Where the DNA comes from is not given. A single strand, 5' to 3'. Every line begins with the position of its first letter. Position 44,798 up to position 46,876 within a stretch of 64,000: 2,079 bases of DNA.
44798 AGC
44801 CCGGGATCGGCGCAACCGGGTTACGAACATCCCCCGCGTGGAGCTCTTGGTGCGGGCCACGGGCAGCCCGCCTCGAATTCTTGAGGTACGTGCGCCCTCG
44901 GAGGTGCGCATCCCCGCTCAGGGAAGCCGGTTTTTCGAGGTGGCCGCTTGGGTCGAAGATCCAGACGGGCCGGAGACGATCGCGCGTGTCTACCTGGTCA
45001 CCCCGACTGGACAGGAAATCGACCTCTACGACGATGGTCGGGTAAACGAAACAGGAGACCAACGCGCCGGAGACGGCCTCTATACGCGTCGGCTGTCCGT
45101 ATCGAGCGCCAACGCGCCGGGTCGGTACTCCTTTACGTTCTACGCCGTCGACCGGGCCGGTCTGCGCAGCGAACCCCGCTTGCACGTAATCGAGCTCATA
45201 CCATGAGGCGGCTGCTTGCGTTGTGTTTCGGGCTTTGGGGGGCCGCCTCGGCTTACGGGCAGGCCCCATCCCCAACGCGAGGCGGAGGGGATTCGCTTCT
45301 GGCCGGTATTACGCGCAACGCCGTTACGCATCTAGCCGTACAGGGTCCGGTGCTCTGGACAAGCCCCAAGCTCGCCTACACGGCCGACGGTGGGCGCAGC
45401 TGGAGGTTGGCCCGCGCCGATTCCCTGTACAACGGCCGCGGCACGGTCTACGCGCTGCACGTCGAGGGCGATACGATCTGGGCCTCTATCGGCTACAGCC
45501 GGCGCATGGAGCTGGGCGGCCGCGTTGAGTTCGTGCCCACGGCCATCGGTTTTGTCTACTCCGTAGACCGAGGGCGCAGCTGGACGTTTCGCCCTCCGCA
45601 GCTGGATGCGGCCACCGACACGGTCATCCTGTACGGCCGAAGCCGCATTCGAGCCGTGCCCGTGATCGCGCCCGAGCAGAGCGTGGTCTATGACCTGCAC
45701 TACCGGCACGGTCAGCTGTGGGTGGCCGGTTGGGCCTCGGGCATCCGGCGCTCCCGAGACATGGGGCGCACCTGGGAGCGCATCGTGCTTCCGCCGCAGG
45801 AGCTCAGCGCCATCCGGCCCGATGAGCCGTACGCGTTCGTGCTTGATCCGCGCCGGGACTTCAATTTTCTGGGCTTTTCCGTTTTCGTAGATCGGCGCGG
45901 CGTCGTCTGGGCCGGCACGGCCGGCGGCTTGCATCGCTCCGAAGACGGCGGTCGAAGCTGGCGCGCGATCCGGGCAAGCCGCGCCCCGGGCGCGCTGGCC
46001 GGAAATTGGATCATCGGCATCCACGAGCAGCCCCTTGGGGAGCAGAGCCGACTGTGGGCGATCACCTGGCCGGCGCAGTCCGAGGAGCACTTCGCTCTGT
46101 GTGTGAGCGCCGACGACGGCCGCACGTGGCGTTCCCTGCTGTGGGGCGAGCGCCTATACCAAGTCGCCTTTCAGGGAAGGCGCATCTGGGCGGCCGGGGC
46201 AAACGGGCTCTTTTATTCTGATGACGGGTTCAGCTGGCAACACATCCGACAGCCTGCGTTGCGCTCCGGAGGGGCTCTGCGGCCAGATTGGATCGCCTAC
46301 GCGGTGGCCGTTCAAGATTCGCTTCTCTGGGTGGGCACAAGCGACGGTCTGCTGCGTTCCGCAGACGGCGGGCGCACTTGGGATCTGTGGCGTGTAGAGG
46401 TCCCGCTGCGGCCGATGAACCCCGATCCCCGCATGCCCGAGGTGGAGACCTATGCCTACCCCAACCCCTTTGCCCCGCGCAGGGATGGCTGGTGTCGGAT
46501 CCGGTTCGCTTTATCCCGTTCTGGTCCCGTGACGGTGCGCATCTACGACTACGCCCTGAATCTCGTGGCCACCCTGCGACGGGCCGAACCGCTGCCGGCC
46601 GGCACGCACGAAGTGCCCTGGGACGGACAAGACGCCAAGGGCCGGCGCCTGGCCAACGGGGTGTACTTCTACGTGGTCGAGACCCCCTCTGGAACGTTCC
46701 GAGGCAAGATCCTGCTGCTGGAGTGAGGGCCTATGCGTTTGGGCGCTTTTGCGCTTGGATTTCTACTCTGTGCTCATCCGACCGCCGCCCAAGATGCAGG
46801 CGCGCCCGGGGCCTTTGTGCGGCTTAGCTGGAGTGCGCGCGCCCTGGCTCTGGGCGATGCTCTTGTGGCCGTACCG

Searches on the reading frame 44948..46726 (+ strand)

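Call 31: search_protein_families(library=pfam, proteins=[window:44948-46726:+], max_evalue=0.0001)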
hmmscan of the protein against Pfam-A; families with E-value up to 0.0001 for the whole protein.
window:44948-46726:+ (592 aa): 6 families
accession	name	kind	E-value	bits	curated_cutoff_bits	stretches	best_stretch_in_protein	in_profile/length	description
PF02012.26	BNR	-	5.1e-10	38.3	27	0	470-479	2-11/12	BNR/Asp-box repeat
PF13860.13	FlgD_ig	-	4.7e-08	33.3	27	1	525-579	22-75/79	FlgD Ig-like domain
PF14870.12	PSII_BNR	-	1.6e-06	28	27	0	246-278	235-268/303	Photosynthesis system II assembly factor YCF48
PF15902.12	Sortilin-Vps10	-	1.4e-05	24.6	33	0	267-398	4-113/446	Sortilin, neurotensin receptor 3,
PF13088.12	BNR_2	-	6.4e-05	22.9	31.4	0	317-397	73-153/277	BNR repeat-like domain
PF24316.1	Tli3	-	7.7e-05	23.5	27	0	382-397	84-99/129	T6SS Tli3 immunity protein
